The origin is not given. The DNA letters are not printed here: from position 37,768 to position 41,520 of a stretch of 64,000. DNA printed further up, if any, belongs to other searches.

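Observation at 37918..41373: One ORF fuses a cytoplasmic Mo/W-bisPGD oxidoreductase to a complete NifS/IscS-type cysteine desulfurase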

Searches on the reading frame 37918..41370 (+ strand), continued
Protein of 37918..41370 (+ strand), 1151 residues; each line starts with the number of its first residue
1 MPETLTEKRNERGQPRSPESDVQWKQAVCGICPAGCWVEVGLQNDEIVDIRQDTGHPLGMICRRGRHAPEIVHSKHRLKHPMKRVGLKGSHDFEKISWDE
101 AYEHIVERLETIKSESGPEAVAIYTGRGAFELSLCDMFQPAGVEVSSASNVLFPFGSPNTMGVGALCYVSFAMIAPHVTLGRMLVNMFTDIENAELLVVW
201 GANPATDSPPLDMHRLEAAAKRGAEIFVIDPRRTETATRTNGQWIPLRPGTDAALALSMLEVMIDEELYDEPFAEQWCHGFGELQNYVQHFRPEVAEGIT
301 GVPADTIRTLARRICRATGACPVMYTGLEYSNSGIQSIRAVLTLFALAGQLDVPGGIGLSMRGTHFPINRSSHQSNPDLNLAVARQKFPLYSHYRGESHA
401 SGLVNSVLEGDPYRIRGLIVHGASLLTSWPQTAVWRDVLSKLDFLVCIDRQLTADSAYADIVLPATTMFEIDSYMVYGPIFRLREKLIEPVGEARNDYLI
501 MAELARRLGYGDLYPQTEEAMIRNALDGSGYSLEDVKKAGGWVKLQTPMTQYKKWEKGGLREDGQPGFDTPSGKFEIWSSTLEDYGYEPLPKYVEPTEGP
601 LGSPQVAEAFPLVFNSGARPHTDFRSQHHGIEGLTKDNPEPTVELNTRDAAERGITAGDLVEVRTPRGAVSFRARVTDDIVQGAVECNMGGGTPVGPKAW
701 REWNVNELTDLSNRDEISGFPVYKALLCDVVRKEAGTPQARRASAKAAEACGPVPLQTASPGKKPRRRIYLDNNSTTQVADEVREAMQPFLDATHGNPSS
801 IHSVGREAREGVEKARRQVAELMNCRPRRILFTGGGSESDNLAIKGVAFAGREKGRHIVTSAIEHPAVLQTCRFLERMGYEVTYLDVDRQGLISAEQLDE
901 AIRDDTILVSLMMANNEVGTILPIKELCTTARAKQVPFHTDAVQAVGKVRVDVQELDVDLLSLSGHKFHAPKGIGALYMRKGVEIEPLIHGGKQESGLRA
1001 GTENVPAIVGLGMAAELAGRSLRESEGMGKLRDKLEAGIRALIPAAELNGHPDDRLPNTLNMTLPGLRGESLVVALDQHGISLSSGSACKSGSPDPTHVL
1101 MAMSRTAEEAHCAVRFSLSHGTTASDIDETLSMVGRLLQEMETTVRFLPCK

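Call 13: find_encoding_contigs(protein=P0029, flank=10000, max_places=2)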
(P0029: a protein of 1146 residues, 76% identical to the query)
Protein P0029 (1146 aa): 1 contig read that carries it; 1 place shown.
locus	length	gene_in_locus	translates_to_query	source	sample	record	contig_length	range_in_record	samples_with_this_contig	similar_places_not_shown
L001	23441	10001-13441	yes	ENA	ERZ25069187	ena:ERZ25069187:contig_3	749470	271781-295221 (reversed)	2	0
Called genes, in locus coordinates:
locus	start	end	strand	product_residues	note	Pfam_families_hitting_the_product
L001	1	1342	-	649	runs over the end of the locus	PF01839:FG-GAP (faint), PF13517:FG-GAP_3 (faint), PF12256:TcdB_toxin_midN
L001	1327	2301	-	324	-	PF03534:SpvB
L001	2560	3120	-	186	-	PF01401:Peptidase_M2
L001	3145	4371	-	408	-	PF01401:Peptidase_M2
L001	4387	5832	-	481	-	PF00474:SSF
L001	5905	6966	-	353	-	PF03781:FGE-sulfatase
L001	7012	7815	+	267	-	PF15902:Sortilin-Vps10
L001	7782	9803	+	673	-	PF02012:BNR (faint), PF15902:Sortilin-Vps10 (faint)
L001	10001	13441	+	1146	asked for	PF04879:Molybdop_Fe4S4, PF00384:Molybdopterin, PF01568:Molydop_binding, PF00266:Aminotran_5, PF01212:Beta_elim_lyase (weak), PF01041:DegT_DnrJ_EryC1 (weak)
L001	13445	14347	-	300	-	PF01619:Pro_dh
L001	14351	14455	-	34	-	-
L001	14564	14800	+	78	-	-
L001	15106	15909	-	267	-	PF13490:zf-HC2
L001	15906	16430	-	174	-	PF04542:Sigma70_r2, PF08281:Sigma70_r4_2, PF04545:Sigma70_r4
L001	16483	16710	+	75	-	-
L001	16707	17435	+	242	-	-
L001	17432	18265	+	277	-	PF00027:cNMP_binding, PF13545:HTH_Crp_2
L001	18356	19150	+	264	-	PF11249:DUF3047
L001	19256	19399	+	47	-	-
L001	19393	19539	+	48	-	-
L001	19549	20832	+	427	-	PF07228:SpoIIE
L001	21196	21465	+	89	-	-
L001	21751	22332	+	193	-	-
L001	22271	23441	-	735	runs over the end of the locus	PF23545:Zn_ribbon_HMPTM, PF04055:Radical_SAM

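Call 14: find_encoding_contigs(protein=P0087, flank=10000, max_places=2)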
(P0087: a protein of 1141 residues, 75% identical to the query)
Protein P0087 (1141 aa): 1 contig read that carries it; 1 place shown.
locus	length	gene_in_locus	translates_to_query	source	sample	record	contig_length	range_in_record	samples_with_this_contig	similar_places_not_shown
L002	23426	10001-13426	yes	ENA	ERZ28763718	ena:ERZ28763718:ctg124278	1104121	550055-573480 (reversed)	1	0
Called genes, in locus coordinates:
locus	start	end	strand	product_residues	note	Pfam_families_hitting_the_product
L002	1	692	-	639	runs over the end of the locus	PF00012:HSP70, PF06723:MreB_Mbl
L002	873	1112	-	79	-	PF00211:Guanylate_cyc (weak)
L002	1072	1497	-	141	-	PF00211:Guanylate_cyc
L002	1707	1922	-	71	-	-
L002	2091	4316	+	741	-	PF00196:GerE, PF13481:AAA_25 (faint), PF20703:nSTAND1 (faint), PF13191:AAA_16 (weak), PF13401:AAA_22, PF25872:HTH_77 (weak)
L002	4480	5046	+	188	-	PF13462:Thioredoxin_4, PF01323:DSBA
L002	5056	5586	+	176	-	PF07920:DUF1684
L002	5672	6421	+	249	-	-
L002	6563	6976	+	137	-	PF13581:HATPase_c_2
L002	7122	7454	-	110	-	PF01740:STAS, PF13466:STAS_2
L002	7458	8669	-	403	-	PF07690:MFS_1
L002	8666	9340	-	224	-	-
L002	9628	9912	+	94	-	PF04248:NTP_transf_9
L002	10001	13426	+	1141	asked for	PF04879:Molybdop_Fe4S4 (weak), PF00384:Molybdopterin, PF01568:Molydop_binding, PF00266:Aminotran_5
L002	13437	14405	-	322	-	PF10017:Methyltransf_33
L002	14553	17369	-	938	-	PF00690:Cation_ATPase_N, PF00122:E1-E2_ATPase, PF13246:Cation_ATPase, PF00702:Hydrolase, PF00689:Cation_ATPase_C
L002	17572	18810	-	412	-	PF21269:TreT_GT1, PF00534:Glycos_transf_1, PF13692:Glyco_trans_1_4, PF20706:GT4-conflict (weak)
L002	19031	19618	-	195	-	PF01895:PhoU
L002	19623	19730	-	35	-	-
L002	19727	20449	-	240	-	PF00149:Metallophos, PF12850:Metallophos_2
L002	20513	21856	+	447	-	PF07995:GSDH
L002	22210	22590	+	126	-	PF04545:Sigma70_r4, PF00196:GerE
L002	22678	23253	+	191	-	PF04893:Yip1 (weak)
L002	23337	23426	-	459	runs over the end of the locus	PF10648:Gmad2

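Call 15: find_encoding_contigs(protein=P0101, flank=10000, max_places=3)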
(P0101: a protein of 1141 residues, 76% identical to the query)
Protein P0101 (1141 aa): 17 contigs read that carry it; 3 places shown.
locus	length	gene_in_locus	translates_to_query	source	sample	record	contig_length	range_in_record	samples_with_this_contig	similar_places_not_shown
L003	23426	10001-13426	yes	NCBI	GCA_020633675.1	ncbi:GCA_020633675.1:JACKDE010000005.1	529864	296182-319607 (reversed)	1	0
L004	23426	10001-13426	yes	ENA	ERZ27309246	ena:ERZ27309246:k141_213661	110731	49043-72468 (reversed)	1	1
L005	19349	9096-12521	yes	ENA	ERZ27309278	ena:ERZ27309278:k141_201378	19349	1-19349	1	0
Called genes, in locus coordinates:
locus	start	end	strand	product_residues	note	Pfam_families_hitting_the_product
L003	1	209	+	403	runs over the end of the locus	PF01676:Metalloenzyme, PF10143:PhosphMutase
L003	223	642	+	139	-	PF13673:Acetyltransf_10 (weak), PF00583:Acetyltransf_1, PF13508:Acetyltransf_7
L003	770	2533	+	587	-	PF01336:tRNA_anti-codon, PF00152:tRNA-synt_2, PF02938:GAD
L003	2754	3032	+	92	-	-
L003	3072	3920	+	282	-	PF01476:LysM (faint)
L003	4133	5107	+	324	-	PF02562:PhoH, PF13245:AAA_19 (weak), PF13604:AAA_30 (weak)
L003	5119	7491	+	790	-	PF07697:7TMR-HDED, PF07698:7TM-7TMR_HD, PF01966:HD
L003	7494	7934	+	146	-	PF02130:YbeY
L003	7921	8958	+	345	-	PF02744:GalP_UDP_tr_C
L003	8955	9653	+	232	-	PF17746:SfsA_N, PF03749:SfsA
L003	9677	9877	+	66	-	PF14255:Zn_ribbon_21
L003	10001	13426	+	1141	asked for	PF04879:Molybdop_Fe4S4, PF00384:Molybdopterin, PF01568:Molydop_binding, PF00266:Aminotran_5, PF01041:DegT_DnrJ_EryC1 (weak)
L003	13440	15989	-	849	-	PF11897:DUF3417, PF00343:Phosphorylase, PF28476:GlgP_C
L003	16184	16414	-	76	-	-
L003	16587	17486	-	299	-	PF03193:RsgA_GTPase (faint), PF00350:Dynamin_N (faint), PF01926:MMR_HSR1, PF02421:FeoB_N, PF10662:PduV-EutP (faint), PF00009:GTP_EFTU, PF07650:KH_2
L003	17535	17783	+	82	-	-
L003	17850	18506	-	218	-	PF03781:FGE-sulfatase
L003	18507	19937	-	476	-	PF00587:tRNA-synt_2b, PF03129:HGTP_anticodon, PF09180:ProRS-C_1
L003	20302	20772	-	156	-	PF03852:Vsr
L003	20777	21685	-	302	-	PF12183:NotI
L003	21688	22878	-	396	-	PF00145:DNA_methylase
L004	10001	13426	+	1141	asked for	PF04879:Molybdop_Fe4S4, PF00384:Molybdopterin, PF01568:Molydop_binding, PF00266:Aminotran_5, PF01041:DegT_DnrJ_EryC1 (weak)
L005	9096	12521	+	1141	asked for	PF04879:Molybdop_Fe4S4, PF00384:Molybdopterin, PF01568:Molydop_binding, PF00266:Aminotran_5, PF01041:DegT_DnrJ_EryC1 (weak)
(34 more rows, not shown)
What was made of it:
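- Tried and rejected: FGE-sulfatase (EgtB-like domain) genes within 4-5 kb of the fusion in L001 and L003 (calls 13, 15) first suggested an EgtB link.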

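Call 28: find_related_loci(query=window:37918-41370:+, collection=genome_contigs, flank=10000)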
Query window:37918-41370:+ (1151 aa) in genome_contigs; peptide patterns used: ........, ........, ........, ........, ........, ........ (x = any residue, [..] = any of these).
600 stretches matched a pattern (row limit reached: there are more); 598 encode a relative of the query (tblastn E <= 1e-3); the best 80 are kept; 80 distinct loci.
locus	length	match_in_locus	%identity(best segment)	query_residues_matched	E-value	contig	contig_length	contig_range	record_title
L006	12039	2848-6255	78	16-1151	0e+0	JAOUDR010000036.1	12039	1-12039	MAG: Gemmatimonadota bacterium isolate 4_1_Jan_SF_Bin35 4_1_Jan_SF_Bin35_scaffold_2089_c1, whole genome shotgun sequence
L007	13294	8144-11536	76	19-1151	0e+0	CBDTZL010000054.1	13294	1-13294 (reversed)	MAG TPA_asm: uncultured bacterium isolate ERR2431947_binner23_Refined_26 genome assembly, contig: ERZ24794554.1029, whol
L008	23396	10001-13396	76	20-1151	0e+0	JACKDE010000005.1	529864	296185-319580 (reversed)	MAG: Deferribacteres bacterium isolate HK-STAS-KSB1-1 HK-STAS-KSB1-1_5, whole genome shotgun sequence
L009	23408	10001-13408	75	14-1151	0e+0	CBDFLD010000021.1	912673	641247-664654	MAG: Acidobacteriota bacterium isolate 4fe7eda5-706a-47f2-b94d-dac62684705c genome assembly, contig: contig_21, whole ge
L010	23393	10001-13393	73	21-1151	0e+0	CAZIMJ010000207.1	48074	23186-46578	MAG TPA_asm: uncultured Eubacteriales bacterium isolate SRP185410_co1_364 genome assembly, contig: k141_1898128, whole g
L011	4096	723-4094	74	16-1139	0e+0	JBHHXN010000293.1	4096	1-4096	MAG: bacterium isolate D_1_bin.48 NODE_15236_length_4096_cov_12.167533, whole genome shotgun sequence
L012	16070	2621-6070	74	4-1151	0e+0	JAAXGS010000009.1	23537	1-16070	MAG: Dehalococcoidia bacterium isolate Plut_88869 filtered_Plut_88869_genomic_contig_29778, whole genome shotgun sequenc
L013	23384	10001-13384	72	23-1151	0e+0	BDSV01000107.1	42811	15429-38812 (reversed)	Bacterium BMS3Abin03 DNA, contig: NODE_13, whole genome shotgun sequence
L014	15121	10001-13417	73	13-1151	0e+0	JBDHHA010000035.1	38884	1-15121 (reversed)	MAG: Gemmatimonadota bacterium isolate M8-62_Bin_109 M8-62_Bin_109_scaffold_4418, whole genome shotgun sequence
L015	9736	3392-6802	73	15-1151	0e+0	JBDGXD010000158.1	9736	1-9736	MAG: Gemmatimonadota bacterium isolate M3-22_Bin_33 M3-22_Bin_33_scaffold_22935, whole genome shotgun sequence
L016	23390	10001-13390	72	22-1151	0e+0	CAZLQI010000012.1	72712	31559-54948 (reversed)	MAG TPA_asm: uncultured Chromatiales bacterium isolate SRP128015_co4_63 genome assembly, contig: NODE_71_length_72712_co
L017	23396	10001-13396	71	17-1151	0e+0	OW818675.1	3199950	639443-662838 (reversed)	Candidatus Electronema halotolerans isolate LOGT-cMAG genome assembly, chromosome: 1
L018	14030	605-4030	72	12-1151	0e+0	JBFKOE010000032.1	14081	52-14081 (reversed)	MAG: Gammaproteobacteria bacterium isolate Mix_sand22.2022.08.G.12 k141_2263578_length_14081_cov_15.1322, whole genome s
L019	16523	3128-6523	72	19-1151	0e+0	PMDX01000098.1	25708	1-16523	MAG: Actinomycetota bacterium isolate fen_727 73.20120700_E2X.152_contig_106070, whole genome shotgun sequence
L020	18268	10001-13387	71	22-1151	0e+0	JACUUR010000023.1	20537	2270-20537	MAG: Dehalococcoidia bacterium isolate Kmv36 NODE_1266_length_20537_cov_12.068402, whole genome shotgun sequence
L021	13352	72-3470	69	17-1151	0e+0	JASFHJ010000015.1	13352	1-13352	MAG: Dehalococcoidia bacterium isolate D0608M20metaG_Bin_430 D0608M20metaG_FD_scaffold_208_c1, whole genome shotgun sequ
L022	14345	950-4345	77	20-1151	0e+0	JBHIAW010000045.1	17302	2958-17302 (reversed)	MAG: bacterium isolate K_2_bin.52 NODE_1529_length_17302_cov_10.283702, whole genome shotgun sequence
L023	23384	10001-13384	75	23-1151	0e+0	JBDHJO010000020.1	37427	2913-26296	MAG: Gemmatimonadota bacterium isolate BHB10-26_Bin_233 BHB10-26_Bin_233_scaffold_6245, whole genome shotgun sequence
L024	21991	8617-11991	68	23-1151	0e+0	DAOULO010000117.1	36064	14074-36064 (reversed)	MAG TPA_asm: Dehalococcoidales bacterium isolate W31_45 k127_1074931, whole genome shotgun sequence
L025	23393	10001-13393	69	23-1151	0e+0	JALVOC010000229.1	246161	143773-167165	MAG: Chromatiales bacterium isolate A3_maxbin2_scaf2bin.437 A3_NODE_7_length_246161_cov_5.788806, whole genome shotgun s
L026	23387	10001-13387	69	24-1151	0e+0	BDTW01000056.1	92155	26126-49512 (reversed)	Bacterium BMS3Bbin13 DNA, contig: NODE_9, whole genome shotgun sequence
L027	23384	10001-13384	69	22-1151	0e+0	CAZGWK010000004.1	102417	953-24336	MAG TPA_asm: uncultured Actinomycetota bacterium isolate SRP141376_co1_17 genome assembly, contig: NODE_496_length_10241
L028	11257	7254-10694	71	17-1151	0e+0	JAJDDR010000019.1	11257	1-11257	MAG: Phycisphaerae bacterium isolate OFTM285 OFTM285_18, whole genome shotgun sequence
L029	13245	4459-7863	69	17-1151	0e+0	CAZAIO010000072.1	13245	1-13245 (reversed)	MAG TPA_asm: uncultured Dehalococcoidales bacterium isolate binchicken_co129_861 genome assembly, contig: NODE_14417_len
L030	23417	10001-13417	70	24-1151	0e+0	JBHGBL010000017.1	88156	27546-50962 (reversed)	MAG: Vicinamibacterales bacterium isolate SBS.BIN.101 SBSBIN101_contig_17, whole genome shotgun sequence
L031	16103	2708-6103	70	19-1151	0e+0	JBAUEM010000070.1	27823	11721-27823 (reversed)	MAG: Dehalococcoidia bacterium isolate MFD13097_ilm_asm_bin13 k127_163285, whole genome shotgun sequence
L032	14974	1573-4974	68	16-1151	0e+0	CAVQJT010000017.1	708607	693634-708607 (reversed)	MAG: Calditrichia bacterium isolate MFD09779.bin.2.87 genome assembly, contig: contig_7060, whole genome shotgun sequenc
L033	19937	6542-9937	70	19-1151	0e+0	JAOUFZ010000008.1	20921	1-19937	MAG: Dehalococcoidia bacterium isolate 4_1_July_SF_Bin57 4_1_July_SF_Bin57_scaffold_1007_c1, whole genome shotgun sequen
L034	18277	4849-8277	75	5-1151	0e+0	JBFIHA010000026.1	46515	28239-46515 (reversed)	MAG: Gemmatimonadales bacterium isolate Mix_sand11.2021.09.Z.113 k141_381571_length_46515_cov_15.0000, whole genome shot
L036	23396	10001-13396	76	19-1151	0e+0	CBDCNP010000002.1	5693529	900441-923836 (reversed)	MAG: Candidatus Marinacidobacterales bacterium isolate 830f3ca3-a0f5-4ab1-83b9-294b1c63e4d0 genome assembly, contig: con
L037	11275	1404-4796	78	21-1151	0e+0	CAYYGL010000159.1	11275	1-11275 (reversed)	MAG TPA_asm: uncultured Calditrichaceae bacterium isolate SRP163575_co1_571 genome assembly, contig: NODE_12695_length_1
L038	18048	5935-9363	76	19-1151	0e+0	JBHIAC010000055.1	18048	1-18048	MAG: bacterium isolate K_3_bin.3 NODE_901_length_18048_cov_9.932863, whole genome shotgun sequence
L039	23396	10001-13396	70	19-1151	0e+0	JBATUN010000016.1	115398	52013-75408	MAG: Dehalococcoidia bacterium isolate MFD12951_ilm_asm_bin17 k127_130080, whole genome shotgun sequence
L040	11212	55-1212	70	767-1151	3e-166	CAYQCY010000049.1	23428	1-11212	MAG TPA_asm: uncultured Gemmatimonadaceae bacterium isolate SRP141376_co1_316 genome assembly, contig: NODE_4741_length_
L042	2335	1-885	76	857-1151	5e-136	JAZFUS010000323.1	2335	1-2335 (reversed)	MAG: Dehalococcoidia bacterium isolate BS2bin.63 BS2bin.63_323, whole genome shotgun sequence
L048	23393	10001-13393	75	20-1151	0e+0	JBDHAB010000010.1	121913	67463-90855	MAG: Gemmatimonadota bacterium isolate M3-44_Bin_129 M3-44_Bin_129_scaffold_694, whole genome shotgun sequence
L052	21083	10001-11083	53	769-1128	3e-112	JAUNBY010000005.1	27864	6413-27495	MAG: Clostridia bacterium isolate S1R_St_71 NODE_683_length_27864_cov_8.025387, whole genome shotgun sequence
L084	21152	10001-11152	47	766-1151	2e-106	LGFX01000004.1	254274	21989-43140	MAG: candidate division TA06 bacterium 32_111 MPI_scaffold_3, whole genome shotgun sequence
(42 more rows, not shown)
